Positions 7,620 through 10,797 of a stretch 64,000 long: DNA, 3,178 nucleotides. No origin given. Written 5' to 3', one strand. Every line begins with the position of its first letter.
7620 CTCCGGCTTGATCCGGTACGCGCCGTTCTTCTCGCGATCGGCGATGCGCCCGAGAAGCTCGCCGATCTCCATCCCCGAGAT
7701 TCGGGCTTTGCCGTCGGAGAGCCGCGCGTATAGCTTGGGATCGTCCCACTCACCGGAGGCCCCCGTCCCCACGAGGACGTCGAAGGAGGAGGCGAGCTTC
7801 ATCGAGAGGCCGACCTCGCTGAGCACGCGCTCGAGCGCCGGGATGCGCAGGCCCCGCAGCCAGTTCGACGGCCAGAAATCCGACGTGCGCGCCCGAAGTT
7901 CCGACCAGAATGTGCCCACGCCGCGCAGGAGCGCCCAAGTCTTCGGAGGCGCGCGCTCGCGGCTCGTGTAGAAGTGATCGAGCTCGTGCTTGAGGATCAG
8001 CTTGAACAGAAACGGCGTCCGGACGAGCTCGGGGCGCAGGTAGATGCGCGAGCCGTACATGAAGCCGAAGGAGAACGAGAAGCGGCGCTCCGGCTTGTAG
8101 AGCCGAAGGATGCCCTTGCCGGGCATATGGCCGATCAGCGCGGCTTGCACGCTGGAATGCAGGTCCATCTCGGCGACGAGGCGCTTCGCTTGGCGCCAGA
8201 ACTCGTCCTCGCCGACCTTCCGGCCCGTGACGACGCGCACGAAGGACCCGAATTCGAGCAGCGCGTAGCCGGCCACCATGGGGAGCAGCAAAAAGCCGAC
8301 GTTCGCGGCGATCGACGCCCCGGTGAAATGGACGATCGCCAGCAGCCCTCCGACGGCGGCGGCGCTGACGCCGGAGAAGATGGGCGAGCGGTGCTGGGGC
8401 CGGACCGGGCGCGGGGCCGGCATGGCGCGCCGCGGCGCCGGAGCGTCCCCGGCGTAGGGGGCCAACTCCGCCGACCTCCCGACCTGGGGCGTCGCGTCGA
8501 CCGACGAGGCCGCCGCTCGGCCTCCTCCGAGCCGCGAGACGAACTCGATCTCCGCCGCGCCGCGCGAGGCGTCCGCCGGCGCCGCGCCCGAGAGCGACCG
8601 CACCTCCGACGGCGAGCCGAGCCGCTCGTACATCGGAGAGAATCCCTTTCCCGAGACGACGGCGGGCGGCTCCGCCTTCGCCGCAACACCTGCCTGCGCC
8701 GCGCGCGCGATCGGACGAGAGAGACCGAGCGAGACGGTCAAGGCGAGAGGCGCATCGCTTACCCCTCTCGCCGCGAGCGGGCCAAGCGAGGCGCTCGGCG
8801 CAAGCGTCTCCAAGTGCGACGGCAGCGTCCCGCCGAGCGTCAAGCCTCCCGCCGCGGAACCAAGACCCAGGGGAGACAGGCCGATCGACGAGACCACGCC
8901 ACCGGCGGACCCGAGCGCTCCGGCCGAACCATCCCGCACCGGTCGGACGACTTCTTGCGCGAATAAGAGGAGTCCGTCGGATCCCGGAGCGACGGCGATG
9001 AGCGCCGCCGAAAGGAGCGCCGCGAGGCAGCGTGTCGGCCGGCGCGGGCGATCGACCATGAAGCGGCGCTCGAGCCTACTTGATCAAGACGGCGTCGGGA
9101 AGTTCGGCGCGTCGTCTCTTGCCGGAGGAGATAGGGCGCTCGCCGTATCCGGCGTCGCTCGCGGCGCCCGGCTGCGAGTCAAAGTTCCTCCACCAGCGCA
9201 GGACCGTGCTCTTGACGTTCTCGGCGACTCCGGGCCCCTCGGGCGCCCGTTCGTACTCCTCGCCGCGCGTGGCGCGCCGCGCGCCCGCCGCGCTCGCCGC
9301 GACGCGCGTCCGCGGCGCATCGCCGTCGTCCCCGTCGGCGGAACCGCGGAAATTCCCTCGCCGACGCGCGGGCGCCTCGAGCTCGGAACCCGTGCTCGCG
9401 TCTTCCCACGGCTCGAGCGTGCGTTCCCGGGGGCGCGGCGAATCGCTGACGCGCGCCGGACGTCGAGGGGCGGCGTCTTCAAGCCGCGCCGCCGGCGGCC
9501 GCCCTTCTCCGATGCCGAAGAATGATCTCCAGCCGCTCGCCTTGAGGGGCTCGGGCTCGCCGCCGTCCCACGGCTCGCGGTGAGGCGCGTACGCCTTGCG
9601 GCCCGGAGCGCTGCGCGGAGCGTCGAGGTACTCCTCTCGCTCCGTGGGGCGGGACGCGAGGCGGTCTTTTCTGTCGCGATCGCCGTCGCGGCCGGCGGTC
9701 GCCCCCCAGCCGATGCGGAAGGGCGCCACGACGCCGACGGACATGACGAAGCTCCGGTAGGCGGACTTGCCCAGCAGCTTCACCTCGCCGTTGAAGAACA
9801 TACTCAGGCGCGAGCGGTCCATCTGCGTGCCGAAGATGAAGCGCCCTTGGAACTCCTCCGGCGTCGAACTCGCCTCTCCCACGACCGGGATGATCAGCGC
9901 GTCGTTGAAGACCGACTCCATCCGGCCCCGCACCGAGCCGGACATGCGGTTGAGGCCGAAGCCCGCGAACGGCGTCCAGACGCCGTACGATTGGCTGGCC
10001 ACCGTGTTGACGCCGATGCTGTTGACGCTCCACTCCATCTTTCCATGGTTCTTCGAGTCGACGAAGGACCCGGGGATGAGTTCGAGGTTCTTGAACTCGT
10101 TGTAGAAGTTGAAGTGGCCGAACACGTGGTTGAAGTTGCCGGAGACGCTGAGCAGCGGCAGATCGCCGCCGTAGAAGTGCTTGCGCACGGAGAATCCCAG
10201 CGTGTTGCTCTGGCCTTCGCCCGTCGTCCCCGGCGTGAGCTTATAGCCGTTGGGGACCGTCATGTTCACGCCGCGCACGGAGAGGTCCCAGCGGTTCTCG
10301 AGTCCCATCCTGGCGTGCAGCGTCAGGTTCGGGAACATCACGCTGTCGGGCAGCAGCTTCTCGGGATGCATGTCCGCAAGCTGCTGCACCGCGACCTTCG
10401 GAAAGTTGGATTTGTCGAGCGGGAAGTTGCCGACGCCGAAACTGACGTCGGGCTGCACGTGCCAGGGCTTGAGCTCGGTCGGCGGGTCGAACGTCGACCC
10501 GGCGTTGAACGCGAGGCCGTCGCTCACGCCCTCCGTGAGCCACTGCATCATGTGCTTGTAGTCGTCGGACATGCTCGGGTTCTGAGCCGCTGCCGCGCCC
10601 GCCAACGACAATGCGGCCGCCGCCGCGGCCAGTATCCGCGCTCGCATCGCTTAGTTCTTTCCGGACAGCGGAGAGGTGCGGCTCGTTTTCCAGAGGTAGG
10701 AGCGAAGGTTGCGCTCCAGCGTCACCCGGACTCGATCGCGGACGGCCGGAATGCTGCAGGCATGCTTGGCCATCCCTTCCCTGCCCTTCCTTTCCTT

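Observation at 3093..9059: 1988-aa membrane-anchored protein combining an HExxH motif, two complete subtilisin domains and HEAT repeats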

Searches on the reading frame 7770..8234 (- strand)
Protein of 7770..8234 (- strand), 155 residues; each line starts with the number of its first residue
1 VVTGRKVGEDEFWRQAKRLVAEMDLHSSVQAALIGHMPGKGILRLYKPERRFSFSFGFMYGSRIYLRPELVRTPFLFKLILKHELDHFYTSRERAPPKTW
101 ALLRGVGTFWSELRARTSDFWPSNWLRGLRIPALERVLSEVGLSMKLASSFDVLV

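Call 59: search_solved_structures(query=A6, max_evalue=10, show_alignments=4)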
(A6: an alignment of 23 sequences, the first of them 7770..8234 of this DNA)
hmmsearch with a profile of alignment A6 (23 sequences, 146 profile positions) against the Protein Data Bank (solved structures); distinct sequences matched with E-value up to 10: 1.
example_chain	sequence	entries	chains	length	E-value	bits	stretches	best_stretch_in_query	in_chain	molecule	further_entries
3b0b_C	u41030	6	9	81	0.0069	19.6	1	79-131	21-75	Centromere protein X | CENP-X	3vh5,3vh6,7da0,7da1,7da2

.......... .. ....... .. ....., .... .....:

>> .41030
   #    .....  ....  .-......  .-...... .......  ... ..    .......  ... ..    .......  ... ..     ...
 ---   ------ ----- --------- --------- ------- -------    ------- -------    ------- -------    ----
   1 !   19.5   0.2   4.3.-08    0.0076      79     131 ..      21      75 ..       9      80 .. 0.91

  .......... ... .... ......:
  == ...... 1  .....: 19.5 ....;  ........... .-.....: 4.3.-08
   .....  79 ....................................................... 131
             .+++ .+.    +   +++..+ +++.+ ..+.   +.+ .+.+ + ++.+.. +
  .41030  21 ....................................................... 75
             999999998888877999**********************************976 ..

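Call 60: search_protein_families(library=pfam, alignment_id=A6, max_evalue=10)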
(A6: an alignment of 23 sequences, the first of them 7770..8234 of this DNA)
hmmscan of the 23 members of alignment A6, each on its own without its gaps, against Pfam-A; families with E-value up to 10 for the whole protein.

A. member 1, window:7770-8234:- (155 aa): 0 families

B. families by the number of members that match (of 23 scanned): 6 families
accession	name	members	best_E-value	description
PF13699.11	eCIS_core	4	0.031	eCIS core domain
PF20573.4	DUF6782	1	0.0083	Putative metallopeptidase family (DUF6782)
PF06114.19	Peptidase_M78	1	0.031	IrrE N-terminal-like domain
PF12844.13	HTH_19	1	0.14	Helix-turn-helix domain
PF09768.15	Peptidase_M76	1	0.25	Peptidase M76 family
PF03954.19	Lectin_N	1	0.31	Hepatic lectin, N-terminal domain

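Call 64: predict_structure(alignment_id=A6)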
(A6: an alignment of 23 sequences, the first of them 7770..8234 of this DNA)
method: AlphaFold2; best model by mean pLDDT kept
length: 155 residues; sequences in the alignment: 23
mean_pLDDT: 78.9   pTM: 0.68
mean pLDDT of the five models: 78.9, 77.8, 77.3, 75.7, 75.2
residues with pLDDT >= 90: 66; 70-90: 36; 50-70: 48; < 50: 5
segments of 3 or more residues with pLDDT < 50: 97-99
pLDDT, mean of each block of 10 residues (from residue 1): 74 97 92 94 91 84 93 95 90 56 64 71 71 64 59 50
secondary structure, 60 per line:
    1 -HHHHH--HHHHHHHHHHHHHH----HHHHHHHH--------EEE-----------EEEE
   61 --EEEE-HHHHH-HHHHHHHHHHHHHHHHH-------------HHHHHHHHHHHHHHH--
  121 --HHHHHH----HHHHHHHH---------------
elements in order: H2-6 H9-22 H27-34 E43-45 E57-60 E63-66 H68-72 H74-90 H104-118 H123-128 H133-140

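Call 79: fold_search(model_id=the predicted structure, library=pdb)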
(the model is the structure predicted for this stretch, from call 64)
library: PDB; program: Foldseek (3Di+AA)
matches with E <= 10: 18; with E <= 0.001: 0
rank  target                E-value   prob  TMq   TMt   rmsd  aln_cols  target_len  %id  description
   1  4qhj_A                7.0e-01  0.25  0.32  0.42   9.8       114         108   12  Crystal structure of Methanocaldococcus jannaschii selecase mutant I100F+H107F (released 2014-07-16)
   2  4qhi_D                9.4e-01  0.16  0.29  0.37  11.2       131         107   14  Crystal structure of Methanocaldococcus jannaschii selecase mutant R36W (released 2014-07-16)
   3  4qhi_B                1.1e+00  0.20  0.32  0.41   9.7       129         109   11  Crystal structure of Methanocaldococcus jannaschii selecase mutant R36W (released 2014-07-16)
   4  4qhh                  1.5e+00  0.11  0.27  0.33   8.6       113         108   13  Crystal structure of Methanocaldococcus jannaschii tetrameric selecase (released 2014-07-16)
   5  9j30_B                1.7e+00  0.06  0.18  0.10  11.6        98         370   17  Fe2+/pterin-dependent,SnPolE-Y280A (released 2025-10-08)
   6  6d2s                  2.3e+00  0.08  0.29  0.19  15.2       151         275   12  Mycobacterium tuberculosis transcriptional regulator (released 2019-04-17)
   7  1ge6                  2.5e+00  0.09  0.26  0.25   9.0       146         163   10  ZINC PEPTIDASE FROM GRIFOLA FRONDOSA (released 2001-03-14)
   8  9j2r_A                2.6e+00  0.04  0.19  0.10  11.5       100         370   17  Fe2+/pterin-dependent,SnPolE-L-ile complex,Y157A mutation (released 2025-10-08)
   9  6j6x_A                3.3e+00  0.04  0.19  0.12  14.4       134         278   16  Crystal structure of apo GGTaseIII (released 2020-01-22)
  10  2x3c                  4.2e+00  0.07  0.29  0.18  12.3       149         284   11  AsaP1 inactive mutant E294Q, an extracellular toxic zinc metalloendopeptidase (released 2011-02-02)
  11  2x3b_A                5.4e+00  0.06  0.29  0.17  12.1       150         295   11  AsaP1 inactive mutant E294A, an extracellular toxic zinc metalloendopeptidase (released 2011-02-02)
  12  9e5c_7e               5.4e+00  0.01  0.14  0.01  24.5       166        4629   16  Cryo-EM structure of 96 nm repeat of microtubule doublet from T. brucei flagellum (released 2025-03-12)
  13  4n9x                  8.2e+00  0.03  0.21  0.11  15.6       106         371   14  Crystal Structure of the OCTAPRENYL-METHYL-METHOXY-BENZQ MOLECULE from Erwina carotovora subsp. atroseptica strain SCRI  (released 2013-11-20)
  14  9y6s_5X               8.2e+00  0.01  0.15  0.01  22.7       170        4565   16  96-nm repeat of the Leishmania tarentolae doublet microtubule (released 2025-12-17)
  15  7kj2_D                8.7e+00  0.03  0.27  0.10  15.1       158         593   13  SARS-CoV-2 Spike Glycoprotein with one ACE2 Bound (released 2020-11-11)
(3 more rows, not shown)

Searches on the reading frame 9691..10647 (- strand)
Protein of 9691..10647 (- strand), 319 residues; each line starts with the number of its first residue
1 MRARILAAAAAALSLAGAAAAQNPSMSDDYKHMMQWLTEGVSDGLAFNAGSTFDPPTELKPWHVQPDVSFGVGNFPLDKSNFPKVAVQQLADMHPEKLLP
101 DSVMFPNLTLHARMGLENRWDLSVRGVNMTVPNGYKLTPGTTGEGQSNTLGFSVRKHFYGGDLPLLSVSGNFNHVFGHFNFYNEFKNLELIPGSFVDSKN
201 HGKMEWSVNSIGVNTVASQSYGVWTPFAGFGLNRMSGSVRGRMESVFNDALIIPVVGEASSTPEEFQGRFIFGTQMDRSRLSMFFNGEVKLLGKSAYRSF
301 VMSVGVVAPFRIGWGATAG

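Call 69: search_protein_families(library=pfam, proteins=[window:9691-10647:-], max_evalue=10)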
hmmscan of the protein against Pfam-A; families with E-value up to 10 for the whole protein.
seq(319 aa): 1 family
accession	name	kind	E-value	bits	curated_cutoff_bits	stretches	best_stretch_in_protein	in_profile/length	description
PF20230.4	DUF6588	-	0.0042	16.7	27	1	145-236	175-255/319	Family of unknown function (DUF6588)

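Call 71: find_homologous_proteins(query=window:9691-10647:-, max_evalue=0.001)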
Query seq(319 aa) (319 aa): 59 proteins with E <= 0.001 among 8000 candidates.
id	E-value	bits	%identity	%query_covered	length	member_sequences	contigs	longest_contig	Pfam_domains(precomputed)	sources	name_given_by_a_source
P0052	2.4e-213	725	100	100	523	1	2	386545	-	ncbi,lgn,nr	ncbi:MAG: hypothetical protein HY078_11020 [Elusimicrobia bacterium]|nr:hypothetical protein [Elusim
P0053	8.6e-122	424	61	95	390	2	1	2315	-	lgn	-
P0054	2.4e-119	416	59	93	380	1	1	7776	PF20230.5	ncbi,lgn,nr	ncbi:MAG: hypothetical protein HY554_15850 [Elusimicrobia bacterium]|nr:hypothetical protein [Elusim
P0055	3.0e-115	403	58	91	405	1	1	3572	PF20230.5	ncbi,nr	ncbi:MAG: hypothetical protein HY925_07705 [Elusimicrobia bacterium]|nr:hypothetical protein [Elusim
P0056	4.1e-115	402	60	93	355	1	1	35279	-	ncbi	-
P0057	5.0e-115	402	58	96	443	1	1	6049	-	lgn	-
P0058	1.0e-113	397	56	96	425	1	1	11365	PF20230.5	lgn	-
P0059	3.5e-111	389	56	94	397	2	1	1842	-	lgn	-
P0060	9.6e-108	378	58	92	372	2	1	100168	-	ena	-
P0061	2.3e-105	370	54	92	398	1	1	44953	-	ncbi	ncbi:MAG: hypothetical protein ABII00_17085 [Elusimicrobiota bacterium]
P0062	2.5e-105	370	54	94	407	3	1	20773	PF20230.5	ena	-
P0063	1.2e-104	368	53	92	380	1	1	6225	-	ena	-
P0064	2.7e-104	367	54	97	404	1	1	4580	-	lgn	-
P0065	4.4e-103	363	52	94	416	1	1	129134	-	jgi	jgi:hypothetical protein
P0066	1.9e-102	360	53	92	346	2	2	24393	-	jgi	jgi:hypothetical protein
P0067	9.9e-102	358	54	97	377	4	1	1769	PF20230.5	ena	-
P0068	1.1e-101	358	56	90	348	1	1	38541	PF20230.5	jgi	-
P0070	3.4e-100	353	52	93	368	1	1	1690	PF20230.5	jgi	-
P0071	6.7e-100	352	52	91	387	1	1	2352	PF20230.5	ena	-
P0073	3.7e-98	346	52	97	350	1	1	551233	PF20230.5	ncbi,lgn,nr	ncbi:MAG: hypothetical protein HY921_08435 [Elusimicrobia bacterium]|nr:hypothetical protein [Elusim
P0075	3.8e-95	337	51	93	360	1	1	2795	PF20230.5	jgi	jgi:hypothetical protein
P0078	7.9e-94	332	51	92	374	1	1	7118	PF20230.5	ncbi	-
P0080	2.1e-93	331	49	98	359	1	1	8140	PF20230.5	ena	-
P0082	8.4e-91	322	47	97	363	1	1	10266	PF20230.5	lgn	-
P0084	2.0e-90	321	51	92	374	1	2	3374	PF20230.5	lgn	-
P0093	2.3e-87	311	48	100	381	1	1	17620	PF20230.5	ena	-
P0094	3.7e-86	307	46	97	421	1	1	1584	PF20230.5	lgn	-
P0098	3.5e-84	301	47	92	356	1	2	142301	PF20230.5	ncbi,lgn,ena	-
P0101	1.4e-80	289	45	92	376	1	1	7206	PF20230.5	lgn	-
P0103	1.0e-79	286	44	92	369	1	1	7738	PF20230.5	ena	-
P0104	1.7e-79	285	44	93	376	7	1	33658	PF20230.5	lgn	-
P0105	1.0e-78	283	44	92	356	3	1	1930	PF20230.5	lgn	-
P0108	1.0e-77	279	49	88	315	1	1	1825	PF20230.5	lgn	-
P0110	1.7e-71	259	45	89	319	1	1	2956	PF20230.5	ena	-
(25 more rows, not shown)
